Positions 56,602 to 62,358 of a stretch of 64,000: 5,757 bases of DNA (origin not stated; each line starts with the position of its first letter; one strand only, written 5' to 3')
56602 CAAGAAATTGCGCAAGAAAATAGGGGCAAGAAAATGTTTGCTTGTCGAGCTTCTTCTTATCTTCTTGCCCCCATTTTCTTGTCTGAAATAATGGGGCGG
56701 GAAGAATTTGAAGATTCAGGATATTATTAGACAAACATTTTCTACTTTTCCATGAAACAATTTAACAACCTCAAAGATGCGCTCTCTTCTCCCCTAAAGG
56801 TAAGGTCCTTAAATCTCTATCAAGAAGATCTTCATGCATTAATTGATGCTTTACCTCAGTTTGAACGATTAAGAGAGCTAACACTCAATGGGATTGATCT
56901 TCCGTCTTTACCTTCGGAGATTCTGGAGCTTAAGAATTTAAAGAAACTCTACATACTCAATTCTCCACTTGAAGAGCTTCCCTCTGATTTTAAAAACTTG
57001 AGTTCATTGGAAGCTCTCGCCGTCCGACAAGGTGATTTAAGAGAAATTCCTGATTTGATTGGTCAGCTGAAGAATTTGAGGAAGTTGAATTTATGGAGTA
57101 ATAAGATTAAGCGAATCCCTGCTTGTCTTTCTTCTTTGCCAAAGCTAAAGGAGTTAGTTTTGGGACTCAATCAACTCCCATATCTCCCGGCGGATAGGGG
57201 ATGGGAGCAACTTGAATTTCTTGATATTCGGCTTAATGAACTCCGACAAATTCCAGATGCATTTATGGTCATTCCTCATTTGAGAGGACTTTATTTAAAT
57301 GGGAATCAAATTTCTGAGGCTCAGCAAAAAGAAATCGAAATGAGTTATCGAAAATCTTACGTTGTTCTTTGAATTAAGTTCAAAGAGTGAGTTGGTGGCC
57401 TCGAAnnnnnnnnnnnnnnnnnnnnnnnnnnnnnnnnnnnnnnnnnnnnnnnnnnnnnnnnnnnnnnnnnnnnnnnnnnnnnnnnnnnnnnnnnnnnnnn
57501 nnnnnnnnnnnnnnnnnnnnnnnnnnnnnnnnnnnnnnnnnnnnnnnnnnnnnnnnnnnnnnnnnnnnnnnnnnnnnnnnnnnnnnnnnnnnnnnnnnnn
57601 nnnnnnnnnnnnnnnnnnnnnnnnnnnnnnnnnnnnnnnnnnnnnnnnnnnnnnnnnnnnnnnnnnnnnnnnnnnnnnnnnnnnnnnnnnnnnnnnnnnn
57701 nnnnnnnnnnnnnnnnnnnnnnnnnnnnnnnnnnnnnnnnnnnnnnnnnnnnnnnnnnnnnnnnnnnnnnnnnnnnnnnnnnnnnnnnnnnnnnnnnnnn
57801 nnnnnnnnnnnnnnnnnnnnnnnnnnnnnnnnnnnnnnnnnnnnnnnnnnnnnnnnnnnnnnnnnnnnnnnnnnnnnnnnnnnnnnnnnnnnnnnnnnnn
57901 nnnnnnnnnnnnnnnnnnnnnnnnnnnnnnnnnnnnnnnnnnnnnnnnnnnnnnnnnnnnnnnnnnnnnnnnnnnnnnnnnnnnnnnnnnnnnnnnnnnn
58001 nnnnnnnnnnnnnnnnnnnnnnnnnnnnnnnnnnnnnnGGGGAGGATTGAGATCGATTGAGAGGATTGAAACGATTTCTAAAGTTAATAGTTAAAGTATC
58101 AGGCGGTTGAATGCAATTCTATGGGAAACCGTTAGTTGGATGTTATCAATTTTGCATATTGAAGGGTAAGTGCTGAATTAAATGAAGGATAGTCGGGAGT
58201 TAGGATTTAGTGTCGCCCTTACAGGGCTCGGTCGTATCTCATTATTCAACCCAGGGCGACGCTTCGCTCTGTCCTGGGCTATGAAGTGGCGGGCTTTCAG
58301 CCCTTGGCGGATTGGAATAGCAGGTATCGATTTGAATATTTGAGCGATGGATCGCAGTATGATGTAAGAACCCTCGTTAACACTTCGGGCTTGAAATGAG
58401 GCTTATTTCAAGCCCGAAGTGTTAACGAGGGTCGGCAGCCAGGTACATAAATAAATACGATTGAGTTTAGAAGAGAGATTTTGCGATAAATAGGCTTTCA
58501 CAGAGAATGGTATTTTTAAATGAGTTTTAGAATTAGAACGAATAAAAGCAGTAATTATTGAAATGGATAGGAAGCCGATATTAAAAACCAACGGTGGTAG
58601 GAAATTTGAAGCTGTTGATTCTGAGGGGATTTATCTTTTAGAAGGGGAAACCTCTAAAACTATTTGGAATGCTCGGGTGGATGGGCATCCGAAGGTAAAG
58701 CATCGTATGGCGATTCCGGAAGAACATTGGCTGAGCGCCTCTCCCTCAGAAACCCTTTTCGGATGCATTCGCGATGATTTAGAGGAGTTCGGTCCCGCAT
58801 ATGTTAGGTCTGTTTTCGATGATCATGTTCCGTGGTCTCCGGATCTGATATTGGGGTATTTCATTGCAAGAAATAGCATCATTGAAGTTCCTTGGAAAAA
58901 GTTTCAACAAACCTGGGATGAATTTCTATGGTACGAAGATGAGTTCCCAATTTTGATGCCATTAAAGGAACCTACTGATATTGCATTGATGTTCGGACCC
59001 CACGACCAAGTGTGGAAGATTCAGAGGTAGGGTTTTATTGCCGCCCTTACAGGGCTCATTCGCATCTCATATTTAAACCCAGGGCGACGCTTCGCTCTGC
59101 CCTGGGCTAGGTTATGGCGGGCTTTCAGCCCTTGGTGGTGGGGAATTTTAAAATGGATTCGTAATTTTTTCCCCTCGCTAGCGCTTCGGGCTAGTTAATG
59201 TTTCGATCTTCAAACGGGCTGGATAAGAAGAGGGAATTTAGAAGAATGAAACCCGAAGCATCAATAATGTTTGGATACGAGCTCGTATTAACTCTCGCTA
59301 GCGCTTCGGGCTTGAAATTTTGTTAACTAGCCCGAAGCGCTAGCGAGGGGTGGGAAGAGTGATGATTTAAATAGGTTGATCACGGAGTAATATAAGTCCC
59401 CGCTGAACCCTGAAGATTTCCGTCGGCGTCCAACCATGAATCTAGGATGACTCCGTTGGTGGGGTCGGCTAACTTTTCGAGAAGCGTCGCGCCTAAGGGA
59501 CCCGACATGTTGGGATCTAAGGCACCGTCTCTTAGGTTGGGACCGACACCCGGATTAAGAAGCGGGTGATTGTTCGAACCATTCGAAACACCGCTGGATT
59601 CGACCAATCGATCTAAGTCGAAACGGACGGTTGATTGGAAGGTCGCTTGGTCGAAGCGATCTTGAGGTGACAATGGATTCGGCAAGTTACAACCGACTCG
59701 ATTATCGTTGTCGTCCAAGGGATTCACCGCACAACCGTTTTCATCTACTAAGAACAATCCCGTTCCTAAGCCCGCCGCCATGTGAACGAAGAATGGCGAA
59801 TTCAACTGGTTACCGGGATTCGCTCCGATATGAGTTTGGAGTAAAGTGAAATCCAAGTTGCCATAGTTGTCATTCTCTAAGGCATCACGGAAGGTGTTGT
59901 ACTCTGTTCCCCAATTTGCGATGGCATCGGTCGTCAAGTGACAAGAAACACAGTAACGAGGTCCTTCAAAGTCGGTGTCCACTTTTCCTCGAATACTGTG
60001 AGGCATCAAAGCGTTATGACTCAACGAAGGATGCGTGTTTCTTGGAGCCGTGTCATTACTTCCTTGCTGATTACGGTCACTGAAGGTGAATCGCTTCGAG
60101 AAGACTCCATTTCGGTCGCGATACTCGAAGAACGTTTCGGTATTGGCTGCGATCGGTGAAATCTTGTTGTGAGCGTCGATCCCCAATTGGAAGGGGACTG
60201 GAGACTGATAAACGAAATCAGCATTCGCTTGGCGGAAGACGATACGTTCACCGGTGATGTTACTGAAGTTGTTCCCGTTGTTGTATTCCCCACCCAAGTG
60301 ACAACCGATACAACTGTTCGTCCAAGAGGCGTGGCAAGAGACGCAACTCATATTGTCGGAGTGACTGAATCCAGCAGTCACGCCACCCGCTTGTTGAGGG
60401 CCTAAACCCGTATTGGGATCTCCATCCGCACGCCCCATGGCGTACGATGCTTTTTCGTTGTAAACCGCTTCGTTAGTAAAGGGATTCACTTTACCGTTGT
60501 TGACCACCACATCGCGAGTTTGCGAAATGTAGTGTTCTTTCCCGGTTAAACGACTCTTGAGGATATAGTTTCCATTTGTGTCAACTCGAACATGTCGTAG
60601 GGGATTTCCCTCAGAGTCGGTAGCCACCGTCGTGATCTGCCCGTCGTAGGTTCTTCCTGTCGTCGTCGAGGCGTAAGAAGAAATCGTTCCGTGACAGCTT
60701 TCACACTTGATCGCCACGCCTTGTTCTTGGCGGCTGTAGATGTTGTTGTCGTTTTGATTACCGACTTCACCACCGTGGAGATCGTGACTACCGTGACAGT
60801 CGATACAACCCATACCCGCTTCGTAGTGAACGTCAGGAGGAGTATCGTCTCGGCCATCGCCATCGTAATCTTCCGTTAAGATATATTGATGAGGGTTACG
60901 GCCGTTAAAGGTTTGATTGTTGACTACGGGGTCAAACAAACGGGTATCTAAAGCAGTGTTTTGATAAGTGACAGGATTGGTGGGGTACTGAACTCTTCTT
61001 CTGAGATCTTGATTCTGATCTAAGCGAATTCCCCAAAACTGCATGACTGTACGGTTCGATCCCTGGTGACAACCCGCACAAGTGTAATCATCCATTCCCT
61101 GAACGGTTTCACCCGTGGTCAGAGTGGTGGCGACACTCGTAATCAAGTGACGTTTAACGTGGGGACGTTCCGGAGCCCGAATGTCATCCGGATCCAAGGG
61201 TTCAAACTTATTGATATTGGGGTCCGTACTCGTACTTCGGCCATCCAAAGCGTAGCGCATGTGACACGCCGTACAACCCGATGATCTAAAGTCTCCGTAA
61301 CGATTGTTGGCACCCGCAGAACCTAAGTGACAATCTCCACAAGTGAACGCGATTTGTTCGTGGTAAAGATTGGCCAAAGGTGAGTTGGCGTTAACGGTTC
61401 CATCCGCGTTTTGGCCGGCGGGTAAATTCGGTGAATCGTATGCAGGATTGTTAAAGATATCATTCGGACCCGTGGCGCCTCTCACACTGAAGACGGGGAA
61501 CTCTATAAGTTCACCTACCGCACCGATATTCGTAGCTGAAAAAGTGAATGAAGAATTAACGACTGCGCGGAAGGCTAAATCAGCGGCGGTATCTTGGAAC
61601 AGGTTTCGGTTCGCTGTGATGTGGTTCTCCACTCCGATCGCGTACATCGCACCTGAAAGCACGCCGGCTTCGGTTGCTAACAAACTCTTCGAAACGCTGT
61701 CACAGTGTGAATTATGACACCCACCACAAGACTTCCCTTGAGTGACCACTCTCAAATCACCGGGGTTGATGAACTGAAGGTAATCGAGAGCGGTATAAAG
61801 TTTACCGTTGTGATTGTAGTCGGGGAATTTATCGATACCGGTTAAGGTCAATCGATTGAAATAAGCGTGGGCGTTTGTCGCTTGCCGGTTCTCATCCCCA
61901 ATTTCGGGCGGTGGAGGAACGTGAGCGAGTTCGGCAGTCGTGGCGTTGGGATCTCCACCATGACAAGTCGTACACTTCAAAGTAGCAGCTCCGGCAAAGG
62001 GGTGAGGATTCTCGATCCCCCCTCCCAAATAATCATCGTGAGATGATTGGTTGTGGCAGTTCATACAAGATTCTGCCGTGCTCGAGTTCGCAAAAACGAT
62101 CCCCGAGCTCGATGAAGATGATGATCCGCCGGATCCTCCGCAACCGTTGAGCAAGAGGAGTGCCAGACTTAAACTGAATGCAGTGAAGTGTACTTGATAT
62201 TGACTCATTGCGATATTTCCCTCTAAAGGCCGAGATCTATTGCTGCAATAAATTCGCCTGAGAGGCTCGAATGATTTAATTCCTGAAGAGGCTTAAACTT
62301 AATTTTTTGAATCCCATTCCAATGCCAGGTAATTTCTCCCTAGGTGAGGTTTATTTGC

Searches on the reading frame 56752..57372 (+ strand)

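Call 15: search_protein_families(library=pfam, proteins=[window:56752-57372:+], max_evalue=0.01)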
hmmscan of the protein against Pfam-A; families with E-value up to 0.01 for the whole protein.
window:56752-57372:+ (206 aa): 11 families
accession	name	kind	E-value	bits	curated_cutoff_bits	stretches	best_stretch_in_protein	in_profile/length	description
PF13855.12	LRR_8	-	1.1e-16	60.8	27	2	86-142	3-61/61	Leucine rich repeat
PF12799.13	LRR_4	-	3e-15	56.3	27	2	107-142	1-36/44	Leucine Rich repeats (2 copies)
PF23598.1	LRR_14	-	1.3e-14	54.2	40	1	19-137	26-146/353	Leucine-rich repeat region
PF00560.39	LRR_1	-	1.7e-06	27.5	20.6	0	108-129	1-23/23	Leucine Rich Repeat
PF24758.1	LRR_At5g56370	-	3.3e-06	27.4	27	0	57-139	7-95/227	FBD-associated F-box protein At5g56370, LRR repeats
PF25019.1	LRR_R13L1-DRL21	-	4.7e-06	27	27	1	26-92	57-125/127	R13L1/DRL21 LRRs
PF23211.1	LRR_LRWD1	-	5.7e-06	26.6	28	1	107-187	21-98/190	Leucine-rich repeat and WD repeat-containing protein 1, LRR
PF14580.12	LRR_9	-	0.00011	22.3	30.5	0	93-144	51-102/175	Leucine-rich repeat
PF23286.1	LRR_13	-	0.00027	21.1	30.1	0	48-89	14-55/210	Disease resistance protein RPS4B-like, leucine-rich repeats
PF24048.1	LRR_NXF1-5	-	0.0011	19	30.5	0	76-135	49-104/142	NXF1/2/3/5 leucine-rich repeat domain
PF01827.32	FTH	-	0.0057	16.9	22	0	4-92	4-97/141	FTH domain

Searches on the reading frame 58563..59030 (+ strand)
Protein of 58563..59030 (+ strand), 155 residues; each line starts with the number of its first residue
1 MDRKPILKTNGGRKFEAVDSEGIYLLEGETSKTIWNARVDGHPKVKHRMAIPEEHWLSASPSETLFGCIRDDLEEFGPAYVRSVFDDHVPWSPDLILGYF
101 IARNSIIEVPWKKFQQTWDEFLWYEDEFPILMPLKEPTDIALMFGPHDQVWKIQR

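Call 15: search_protein_families(library=pfam, proteins=[window:58563-59030:+], max_evalue=0.01)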
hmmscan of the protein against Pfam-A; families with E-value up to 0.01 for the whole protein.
window:58563-59030:+ (155 aa): 1 family
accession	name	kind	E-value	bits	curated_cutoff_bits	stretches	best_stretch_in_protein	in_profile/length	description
PF11163.13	DUF2947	-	1.9e-08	34.8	25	1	19-137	24-138/152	Protein of unknown function (DUF2947)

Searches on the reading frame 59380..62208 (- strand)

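Call 15: search_protein_families(library=pfam, proteins=[window:59380-62208:-], max_evalue=0.01)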
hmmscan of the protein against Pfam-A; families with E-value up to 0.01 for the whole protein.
window:59380-62208:- (942 aa): 3 families
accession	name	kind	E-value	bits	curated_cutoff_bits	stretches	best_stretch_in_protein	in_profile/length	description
PF14537.11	Cytochrom_c3_2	-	1.8e-11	44.8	25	1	460-518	1-45/79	Cytochrome c3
PF14522.11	Cytochrome_C7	-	1.2e-10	41.5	24.8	1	37-83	33-66/67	Cytochrome c7 and related cytochrome c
PF22113.1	Mtrc-MtrF_II-IV_dom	-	7.7e-05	22.7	30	1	40-93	115-173/176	Outer membrane cytochrome MtrC/MtrF-like, domains II/IV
